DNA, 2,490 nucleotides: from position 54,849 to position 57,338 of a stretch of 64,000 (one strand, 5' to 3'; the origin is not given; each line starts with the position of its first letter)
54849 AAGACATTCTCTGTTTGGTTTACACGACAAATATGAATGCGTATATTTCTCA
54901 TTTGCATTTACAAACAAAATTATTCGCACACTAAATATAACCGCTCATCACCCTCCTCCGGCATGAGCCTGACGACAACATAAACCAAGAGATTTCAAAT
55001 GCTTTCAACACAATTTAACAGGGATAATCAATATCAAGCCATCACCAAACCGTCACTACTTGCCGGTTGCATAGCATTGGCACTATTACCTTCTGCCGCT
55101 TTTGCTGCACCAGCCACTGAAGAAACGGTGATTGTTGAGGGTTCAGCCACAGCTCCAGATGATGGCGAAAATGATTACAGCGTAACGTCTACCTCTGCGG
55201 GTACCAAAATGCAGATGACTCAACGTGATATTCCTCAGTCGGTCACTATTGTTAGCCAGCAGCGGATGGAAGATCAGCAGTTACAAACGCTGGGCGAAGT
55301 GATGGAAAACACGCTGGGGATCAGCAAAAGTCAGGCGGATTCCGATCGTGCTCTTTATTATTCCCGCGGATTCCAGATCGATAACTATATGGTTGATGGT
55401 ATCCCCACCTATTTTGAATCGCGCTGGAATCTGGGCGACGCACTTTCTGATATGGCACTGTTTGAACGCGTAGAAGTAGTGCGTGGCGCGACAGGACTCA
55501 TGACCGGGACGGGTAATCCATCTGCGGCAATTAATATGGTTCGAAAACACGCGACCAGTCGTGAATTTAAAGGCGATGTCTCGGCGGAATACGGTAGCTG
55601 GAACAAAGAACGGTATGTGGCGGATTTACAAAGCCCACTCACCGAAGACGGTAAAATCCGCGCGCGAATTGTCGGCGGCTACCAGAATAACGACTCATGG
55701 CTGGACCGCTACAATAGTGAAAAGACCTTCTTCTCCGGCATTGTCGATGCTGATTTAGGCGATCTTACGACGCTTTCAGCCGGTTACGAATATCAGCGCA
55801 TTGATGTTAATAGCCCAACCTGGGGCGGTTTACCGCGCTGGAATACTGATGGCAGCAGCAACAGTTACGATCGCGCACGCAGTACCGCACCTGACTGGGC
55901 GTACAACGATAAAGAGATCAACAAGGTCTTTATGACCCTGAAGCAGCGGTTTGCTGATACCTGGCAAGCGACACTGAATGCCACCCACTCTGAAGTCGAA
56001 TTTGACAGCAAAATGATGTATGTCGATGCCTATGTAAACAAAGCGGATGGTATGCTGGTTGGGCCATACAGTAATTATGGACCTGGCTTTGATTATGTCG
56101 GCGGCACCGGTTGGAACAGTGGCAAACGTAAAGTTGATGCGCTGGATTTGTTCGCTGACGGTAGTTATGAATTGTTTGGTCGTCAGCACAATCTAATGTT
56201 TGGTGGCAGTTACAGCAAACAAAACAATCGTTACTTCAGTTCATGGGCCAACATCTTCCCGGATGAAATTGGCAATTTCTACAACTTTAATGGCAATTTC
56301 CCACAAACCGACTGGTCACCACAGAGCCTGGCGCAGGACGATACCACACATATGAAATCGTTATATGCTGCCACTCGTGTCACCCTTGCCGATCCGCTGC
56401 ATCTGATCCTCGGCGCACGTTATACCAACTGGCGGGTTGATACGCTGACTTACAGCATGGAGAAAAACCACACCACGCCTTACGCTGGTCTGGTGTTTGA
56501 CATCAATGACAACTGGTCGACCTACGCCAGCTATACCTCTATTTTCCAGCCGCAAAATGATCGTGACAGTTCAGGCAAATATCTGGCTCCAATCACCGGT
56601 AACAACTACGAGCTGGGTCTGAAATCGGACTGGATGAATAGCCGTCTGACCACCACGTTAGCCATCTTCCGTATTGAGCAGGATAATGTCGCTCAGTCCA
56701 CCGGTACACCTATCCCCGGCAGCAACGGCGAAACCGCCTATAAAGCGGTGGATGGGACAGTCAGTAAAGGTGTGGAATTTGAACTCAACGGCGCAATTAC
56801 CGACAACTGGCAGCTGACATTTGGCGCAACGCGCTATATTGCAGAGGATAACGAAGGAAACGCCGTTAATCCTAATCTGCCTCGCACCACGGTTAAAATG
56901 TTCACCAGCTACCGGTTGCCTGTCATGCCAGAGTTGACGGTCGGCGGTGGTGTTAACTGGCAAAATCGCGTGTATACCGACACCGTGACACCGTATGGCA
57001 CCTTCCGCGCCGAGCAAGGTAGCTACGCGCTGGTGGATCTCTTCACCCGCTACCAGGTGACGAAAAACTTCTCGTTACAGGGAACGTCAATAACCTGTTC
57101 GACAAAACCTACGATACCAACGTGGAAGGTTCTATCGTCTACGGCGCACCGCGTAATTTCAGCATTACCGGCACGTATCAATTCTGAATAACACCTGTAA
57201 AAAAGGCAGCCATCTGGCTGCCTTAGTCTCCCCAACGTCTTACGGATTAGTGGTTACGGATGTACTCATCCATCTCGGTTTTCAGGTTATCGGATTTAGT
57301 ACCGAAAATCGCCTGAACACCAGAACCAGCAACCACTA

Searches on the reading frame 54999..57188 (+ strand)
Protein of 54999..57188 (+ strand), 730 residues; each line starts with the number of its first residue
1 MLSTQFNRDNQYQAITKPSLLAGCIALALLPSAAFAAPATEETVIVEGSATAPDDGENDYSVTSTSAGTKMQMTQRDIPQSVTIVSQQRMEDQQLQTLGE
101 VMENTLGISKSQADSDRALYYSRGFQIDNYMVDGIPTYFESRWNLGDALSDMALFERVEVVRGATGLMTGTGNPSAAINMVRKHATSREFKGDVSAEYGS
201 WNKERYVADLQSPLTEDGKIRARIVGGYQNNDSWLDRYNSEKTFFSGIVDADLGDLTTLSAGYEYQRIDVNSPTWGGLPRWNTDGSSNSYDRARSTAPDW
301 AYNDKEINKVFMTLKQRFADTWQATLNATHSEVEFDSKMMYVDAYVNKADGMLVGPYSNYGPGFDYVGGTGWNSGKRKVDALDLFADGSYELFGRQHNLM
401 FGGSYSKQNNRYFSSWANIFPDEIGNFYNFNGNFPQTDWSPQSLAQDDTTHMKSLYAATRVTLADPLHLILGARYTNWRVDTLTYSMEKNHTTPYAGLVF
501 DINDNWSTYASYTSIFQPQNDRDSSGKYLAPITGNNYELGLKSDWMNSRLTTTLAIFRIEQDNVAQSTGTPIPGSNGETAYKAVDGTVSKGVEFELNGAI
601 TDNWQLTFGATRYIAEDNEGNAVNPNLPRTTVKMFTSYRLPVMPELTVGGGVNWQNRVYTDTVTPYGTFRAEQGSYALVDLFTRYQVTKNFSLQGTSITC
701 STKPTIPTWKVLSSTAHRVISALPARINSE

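Call 31: find_encoding_contigs(protein=window:54999-57188:+, flank=10000, max_places=10)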
Protein window:54999-57188:+ (730 aa): 3 contigs read that carry it; 2 places shown.
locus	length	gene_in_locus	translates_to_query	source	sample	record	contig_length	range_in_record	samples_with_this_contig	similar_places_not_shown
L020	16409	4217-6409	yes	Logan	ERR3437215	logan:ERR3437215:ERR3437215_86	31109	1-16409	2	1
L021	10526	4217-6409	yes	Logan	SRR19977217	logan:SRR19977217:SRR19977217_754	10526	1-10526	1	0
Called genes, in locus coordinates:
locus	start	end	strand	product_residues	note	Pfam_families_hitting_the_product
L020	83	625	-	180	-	PF05728:UPF0227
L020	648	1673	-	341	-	PF00933:Glyco_hydro_3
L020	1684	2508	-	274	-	PF01636:APH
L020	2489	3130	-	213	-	PF13036:LpoB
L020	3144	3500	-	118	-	PF07233:DUF1425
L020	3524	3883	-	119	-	PF11969:DcpS_C, PF01230:HIT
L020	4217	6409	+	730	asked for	PF07715:Plug, PF00593:TonB_dep_Rec_b-barrel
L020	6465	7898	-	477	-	PF02378:PTS_EIIC, PF00367:PTS_EIIB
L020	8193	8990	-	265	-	PF01026:TatD_DNase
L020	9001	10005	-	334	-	PF13177:DNA_pol3_delta2, PF21500:HolB_lid, PF09115:DNApol3-delta_C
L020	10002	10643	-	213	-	PF02223:Thymidylate_kin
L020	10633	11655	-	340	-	PF02618:YceG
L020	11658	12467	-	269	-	PF01063:Aminotran_4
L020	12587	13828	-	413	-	PF00109:ketoacyl-synt, PF00108:Thiolase_N (weak), PF02801:Ketoacyl-synt_C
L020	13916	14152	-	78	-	PF14573:PP-binding_2 (weak), PF00550:PP-binding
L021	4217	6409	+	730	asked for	PF07715:Plug, PF00593:TonB_dep_Rec_b-barrel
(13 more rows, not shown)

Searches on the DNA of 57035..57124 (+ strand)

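Call 25: search_dna_similar(query=window:57035-57124:+, collection=ecoli_genomes, mode=near, max_rows=8)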
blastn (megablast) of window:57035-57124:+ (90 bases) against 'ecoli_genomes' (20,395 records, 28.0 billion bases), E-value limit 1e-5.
Records with a match: 5425; places in all: 5426; records where one place covers at least 80% of the query: 5424.
Genomes with a match: 5425 of 5426; with a place that covers at least 80% of the query: 5424. Places per genome that has any: lowest 1, median 1, highest 2. On chromosomes: 5421 places; on plasmids: 5.
Best place of each record, by identity: >=99% 1; 95-99% 5424.
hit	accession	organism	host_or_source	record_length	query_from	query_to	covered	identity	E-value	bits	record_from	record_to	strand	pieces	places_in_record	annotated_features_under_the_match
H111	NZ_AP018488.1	Escherichia coli O157:H7 strain PV15-279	Homo sapiens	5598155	1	90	100%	98.9%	3e-37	161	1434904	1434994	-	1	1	fhuE: ferric-rhodotorulic acid/ferric-coprogen receptor FhuE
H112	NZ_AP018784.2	Escherichia coli strain SK1144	-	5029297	1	90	100%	98.9%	3e-37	161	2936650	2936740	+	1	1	fhuE: ferric-rhodotorulic acid/ferric-coprogen receptor FhuE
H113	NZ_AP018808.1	Escherichia coli strain E2865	Bos taurus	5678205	1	90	100%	98.9%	3e-37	161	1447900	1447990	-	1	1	fhuE: ferric-rhodotorulic acid/ferric-coprogen receptor FhuE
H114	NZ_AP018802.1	Escherichia coli strain E2863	Bos taurus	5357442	1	90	100%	98.9%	3e-37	161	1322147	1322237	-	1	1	fhuE: ferric-rhodotorulic acid/ferric-coprogen receptor FhuE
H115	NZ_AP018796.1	Escherichia coli strain E2855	Bos taurus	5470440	1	90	100%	98.9%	3e-37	161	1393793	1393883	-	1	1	fhuE: ferric-rhodotorulic acid/ferric-coprogen receptor FhuE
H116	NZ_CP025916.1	Escherichia coli strain 120899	Homo sapiens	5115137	1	90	100%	98.9%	3e-37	161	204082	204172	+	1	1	fhuE: ferric-rhodotorulic acid/ferric-coprogen receptor FhuE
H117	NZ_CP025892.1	Escherichia coli strain 503025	Homo sapiens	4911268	1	90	100%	98.9%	3e-37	161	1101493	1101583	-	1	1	fhuE: ferric-rhodotorulic acid/ferric-coprogen receptor FhuE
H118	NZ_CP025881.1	Escherichia coli strain 503440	Homo sapiens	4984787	1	90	100%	98.9%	3e-37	161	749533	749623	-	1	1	fhuE: ferric-rhodotorulic acid/ferric-coprogen receptor FhuE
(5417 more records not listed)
